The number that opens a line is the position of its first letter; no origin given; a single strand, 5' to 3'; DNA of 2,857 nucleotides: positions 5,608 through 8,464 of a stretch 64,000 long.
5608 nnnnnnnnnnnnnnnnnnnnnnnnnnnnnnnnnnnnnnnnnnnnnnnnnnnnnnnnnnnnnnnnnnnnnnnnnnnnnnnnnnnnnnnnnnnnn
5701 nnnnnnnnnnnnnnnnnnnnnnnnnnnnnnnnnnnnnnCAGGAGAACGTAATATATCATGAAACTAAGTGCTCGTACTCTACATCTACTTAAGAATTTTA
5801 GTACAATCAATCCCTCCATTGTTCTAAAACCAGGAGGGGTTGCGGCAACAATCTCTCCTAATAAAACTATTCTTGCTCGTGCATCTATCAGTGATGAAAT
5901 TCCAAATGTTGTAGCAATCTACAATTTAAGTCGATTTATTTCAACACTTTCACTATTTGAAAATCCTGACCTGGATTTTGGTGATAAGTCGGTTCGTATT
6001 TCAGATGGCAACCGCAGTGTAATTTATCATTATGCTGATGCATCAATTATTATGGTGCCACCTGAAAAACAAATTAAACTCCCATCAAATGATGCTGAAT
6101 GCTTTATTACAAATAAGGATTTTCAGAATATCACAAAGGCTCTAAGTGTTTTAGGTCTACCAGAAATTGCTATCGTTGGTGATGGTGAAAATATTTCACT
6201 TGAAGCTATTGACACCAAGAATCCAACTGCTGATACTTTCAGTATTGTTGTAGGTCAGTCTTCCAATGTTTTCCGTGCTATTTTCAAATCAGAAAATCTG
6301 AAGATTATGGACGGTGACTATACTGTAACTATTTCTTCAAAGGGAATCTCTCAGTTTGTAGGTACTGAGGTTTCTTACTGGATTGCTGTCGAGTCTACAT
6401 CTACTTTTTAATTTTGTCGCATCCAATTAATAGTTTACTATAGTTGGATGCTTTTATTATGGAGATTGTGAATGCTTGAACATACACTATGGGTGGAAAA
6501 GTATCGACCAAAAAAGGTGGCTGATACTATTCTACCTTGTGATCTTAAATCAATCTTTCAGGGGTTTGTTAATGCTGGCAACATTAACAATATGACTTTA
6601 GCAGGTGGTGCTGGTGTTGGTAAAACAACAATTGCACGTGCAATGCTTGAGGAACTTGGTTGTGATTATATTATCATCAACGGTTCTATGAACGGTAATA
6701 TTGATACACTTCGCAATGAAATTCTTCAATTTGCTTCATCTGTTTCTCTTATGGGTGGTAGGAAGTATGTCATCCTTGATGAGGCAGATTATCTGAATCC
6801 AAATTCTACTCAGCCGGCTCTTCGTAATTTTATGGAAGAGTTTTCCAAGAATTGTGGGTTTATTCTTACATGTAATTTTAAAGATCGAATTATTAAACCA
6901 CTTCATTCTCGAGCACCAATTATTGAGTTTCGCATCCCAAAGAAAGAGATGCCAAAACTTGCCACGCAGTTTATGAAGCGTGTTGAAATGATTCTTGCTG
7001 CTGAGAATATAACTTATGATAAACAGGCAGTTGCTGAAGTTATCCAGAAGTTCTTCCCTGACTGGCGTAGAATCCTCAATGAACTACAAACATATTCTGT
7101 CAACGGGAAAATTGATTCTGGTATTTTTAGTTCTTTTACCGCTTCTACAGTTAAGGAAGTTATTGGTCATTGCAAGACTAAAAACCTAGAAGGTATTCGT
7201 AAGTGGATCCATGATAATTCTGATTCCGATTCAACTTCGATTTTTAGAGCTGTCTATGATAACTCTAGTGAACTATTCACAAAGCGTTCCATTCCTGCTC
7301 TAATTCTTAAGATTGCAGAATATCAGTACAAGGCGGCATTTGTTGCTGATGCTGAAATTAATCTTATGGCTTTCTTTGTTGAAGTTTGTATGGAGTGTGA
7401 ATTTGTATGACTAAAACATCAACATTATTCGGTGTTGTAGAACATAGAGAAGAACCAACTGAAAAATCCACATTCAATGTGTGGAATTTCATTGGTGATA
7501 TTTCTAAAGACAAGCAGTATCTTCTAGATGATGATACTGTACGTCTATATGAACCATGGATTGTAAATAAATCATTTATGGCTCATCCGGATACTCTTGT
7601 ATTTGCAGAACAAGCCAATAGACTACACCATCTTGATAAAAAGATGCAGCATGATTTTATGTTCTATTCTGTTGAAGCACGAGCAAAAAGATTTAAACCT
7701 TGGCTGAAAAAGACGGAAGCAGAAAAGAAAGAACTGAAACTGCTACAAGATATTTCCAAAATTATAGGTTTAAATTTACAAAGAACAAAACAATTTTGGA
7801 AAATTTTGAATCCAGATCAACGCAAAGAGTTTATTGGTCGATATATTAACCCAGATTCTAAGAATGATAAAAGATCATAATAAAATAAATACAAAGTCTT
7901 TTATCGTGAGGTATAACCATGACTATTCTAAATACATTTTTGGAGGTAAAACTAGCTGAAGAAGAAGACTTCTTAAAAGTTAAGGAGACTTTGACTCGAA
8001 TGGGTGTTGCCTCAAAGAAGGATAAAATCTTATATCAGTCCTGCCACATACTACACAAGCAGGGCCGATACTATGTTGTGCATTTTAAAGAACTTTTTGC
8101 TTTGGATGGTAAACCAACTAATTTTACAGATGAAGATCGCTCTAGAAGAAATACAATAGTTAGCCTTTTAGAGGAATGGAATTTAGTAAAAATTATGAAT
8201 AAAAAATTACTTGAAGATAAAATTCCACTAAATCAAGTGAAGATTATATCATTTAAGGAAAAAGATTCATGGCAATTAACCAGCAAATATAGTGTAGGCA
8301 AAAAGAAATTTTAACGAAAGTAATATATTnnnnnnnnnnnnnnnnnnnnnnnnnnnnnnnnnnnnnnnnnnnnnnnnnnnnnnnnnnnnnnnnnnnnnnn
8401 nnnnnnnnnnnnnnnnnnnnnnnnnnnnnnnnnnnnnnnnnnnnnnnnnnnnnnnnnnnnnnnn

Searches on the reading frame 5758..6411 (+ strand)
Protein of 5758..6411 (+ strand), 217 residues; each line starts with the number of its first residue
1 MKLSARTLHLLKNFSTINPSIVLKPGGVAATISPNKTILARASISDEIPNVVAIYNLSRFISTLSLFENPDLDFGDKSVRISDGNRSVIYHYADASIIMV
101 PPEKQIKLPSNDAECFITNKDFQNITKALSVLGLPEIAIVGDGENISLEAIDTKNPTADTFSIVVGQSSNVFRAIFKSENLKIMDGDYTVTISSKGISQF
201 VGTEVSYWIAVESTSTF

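Call 45: search_protein_families(library=phrogs, proteins=[window:5758-6411:+], max_evalue=0.00001)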
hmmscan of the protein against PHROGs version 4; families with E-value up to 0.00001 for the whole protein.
window:5758-6411:+ (217 aa): 2 families
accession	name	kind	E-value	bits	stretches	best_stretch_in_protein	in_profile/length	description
phrog_223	-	DNA, RNA and nucleotide metabolism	4e-72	243.4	1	1-217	1-222/222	DNA polymerase processivity factor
phrog_30679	-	DNA, RNA and nucleotide metabolism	1.1e-16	62.1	1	118-217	2-107/108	DNA polymerase processivity factor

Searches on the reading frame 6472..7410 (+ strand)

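Call 45: search_protein_families(library=phrogs, proteins=[window:6472-7410:+], max_evalue=0.00001)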
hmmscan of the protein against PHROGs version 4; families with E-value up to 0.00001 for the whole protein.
window:6472-7410:+ (312 aa): 3 families
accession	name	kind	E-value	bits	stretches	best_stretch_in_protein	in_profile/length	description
phrog_168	-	DNA, RNA and nucleotide metabolism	5.8e-107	359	1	3-311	7-313/314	clamp loader of DNA polymerase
phrog_5846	-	DNA, RNA and nucleotide metabolism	6.1e-21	76.1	1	9-208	8-202/380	clamp loader of DNA polymerase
phrog_11838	-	DNA, RNA and nucleotide metabolism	1.9e-18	67.8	1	4-209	4-206/420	clamp loader of DNA polymerase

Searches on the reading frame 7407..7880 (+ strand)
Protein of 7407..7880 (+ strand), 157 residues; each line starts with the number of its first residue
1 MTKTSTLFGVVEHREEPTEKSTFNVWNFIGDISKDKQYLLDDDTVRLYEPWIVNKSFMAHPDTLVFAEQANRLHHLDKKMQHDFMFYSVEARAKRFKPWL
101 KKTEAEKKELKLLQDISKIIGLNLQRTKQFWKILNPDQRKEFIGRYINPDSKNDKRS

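Call 45: search_protein_families(library=phrogs, proteins=[window:7407-7880:+], max_evalue=0.00001)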
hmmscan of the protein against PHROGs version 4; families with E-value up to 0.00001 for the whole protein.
window:7407-7880:+ (157 aa): 2 families
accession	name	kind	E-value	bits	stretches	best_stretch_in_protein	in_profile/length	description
phrog_225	-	DNA, RNA and nucleotide metabolism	7.3e-25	88.8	1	12-142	11-135/160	clamp loader of DNA polymerase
phrog_30971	-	DNA, RNA and nucleotide metabolism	2.2e-08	35.4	1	66-143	2-72/82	clamp loader of DNA polymerase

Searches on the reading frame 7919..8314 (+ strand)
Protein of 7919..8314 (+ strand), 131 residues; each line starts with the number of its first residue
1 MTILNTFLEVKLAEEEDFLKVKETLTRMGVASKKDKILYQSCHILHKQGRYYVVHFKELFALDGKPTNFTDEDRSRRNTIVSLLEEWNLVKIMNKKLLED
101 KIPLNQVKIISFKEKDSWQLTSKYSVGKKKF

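Call 45: search_protein_families(library=phrogs, proteins=[window:7919-8314:+], max_evalue=0.00001)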
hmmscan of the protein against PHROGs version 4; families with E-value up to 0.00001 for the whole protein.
window:7919-8314:+ (131 aa): 1 family
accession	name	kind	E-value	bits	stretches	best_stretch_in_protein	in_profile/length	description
phrog_242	-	other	1.2e-57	194.3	1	4-130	6-133/136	translation repressor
